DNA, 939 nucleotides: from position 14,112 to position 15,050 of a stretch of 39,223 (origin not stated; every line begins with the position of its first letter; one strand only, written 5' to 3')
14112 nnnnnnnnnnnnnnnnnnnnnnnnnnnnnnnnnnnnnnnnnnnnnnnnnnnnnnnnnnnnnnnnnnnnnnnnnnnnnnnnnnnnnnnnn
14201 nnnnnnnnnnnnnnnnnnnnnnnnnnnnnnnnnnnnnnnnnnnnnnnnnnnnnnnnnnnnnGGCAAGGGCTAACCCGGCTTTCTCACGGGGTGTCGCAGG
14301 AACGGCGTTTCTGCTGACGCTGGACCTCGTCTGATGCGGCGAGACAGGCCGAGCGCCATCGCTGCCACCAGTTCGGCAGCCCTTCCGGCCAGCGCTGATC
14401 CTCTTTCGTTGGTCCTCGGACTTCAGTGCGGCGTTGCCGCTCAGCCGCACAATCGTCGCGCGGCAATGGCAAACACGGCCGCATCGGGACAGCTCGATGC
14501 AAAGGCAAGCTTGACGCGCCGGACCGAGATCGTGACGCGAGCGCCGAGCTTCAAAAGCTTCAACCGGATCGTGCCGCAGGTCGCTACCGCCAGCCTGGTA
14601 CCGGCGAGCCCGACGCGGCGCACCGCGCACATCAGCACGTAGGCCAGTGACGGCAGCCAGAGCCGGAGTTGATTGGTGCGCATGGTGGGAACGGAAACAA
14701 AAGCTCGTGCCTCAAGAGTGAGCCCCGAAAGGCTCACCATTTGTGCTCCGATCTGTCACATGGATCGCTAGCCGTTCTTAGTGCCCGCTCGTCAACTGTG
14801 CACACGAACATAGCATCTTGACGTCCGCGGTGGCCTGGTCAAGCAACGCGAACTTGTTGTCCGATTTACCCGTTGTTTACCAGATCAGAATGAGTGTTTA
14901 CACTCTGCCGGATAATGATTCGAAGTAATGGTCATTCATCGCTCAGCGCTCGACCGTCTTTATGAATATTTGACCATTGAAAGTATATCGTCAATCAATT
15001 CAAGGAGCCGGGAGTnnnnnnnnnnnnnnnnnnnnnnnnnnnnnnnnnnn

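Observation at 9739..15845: A complete PhyR / NepR / EcfG partner switch carried as cargo and split by c-di-GMP genes and an IS remnant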

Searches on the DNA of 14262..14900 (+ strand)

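Call 80: search_dna_similar(query=window:14262-14900:+, collection=plasmids, mode=distant, max_rows=8)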
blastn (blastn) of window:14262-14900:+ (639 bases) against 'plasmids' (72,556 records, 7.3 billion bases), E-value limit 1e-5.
Records with a match: 21; places in all: 27; records where one place covers at least 80% of the query: 0.
Best place of each record, by identity: 60-80% 21.
By first word of the organism name: Rhizobium 15; Sinorhizobium 2; Bradyrhizobium 2; Methylosinus 2.
By predicted mobility (MOB-suite, as given by PLSDB): conjugative 14; non-mobilizable 6; mobilizable 1.
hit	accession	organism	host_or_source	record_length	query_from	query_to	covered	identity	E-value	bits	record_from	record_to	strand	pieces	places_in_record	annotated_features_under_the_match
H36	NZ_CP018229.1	Rhizobium leguminosarum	Vavilovia formosa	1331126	207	426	34%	76.8%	2e-38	168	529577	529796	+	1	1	record has no annotation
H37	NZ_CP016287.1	Rhizobium leguminosarum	Vavilovia formosa,cell culture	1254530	207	426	34%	75.9%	1e-35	159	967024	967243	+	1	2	record has no annotation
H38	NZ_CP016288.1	Rhizobium leguminosarum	Vavilovia formosa,cell culture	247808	207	426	34%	75.9%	1e-35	159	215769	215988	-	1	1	IS1380 family transposase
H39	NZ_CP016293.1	Rhizobium leguminosarum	Vavilovia formosa,cell culture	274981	207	426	34%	75.5%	1e-34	154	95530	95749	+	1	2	none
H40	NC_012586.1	Sinorhizobium fredii NGR234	-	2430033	208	426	34%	75.3%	5e-34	152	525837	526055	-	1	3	record has no annotation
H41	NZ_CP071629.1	Rhizobium leguminosarum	lentil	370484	208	426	34%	74.9%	2e-32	148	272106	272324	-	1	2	IS1380 family transposase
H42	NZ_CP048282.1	Rhizobium leguminosarum bv. viciae 248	Fava bean,whole organism,nodules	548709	208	426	34%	74.9%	2e-32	148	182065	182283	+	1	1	IS1380 family transposase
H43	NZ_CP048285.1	Rhizobium leguminosarum bv. viciae 248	Fava bean,whole organism,nodules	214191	208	426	34%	74.9%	2e-32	148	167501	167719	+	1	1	IS1380 family transposase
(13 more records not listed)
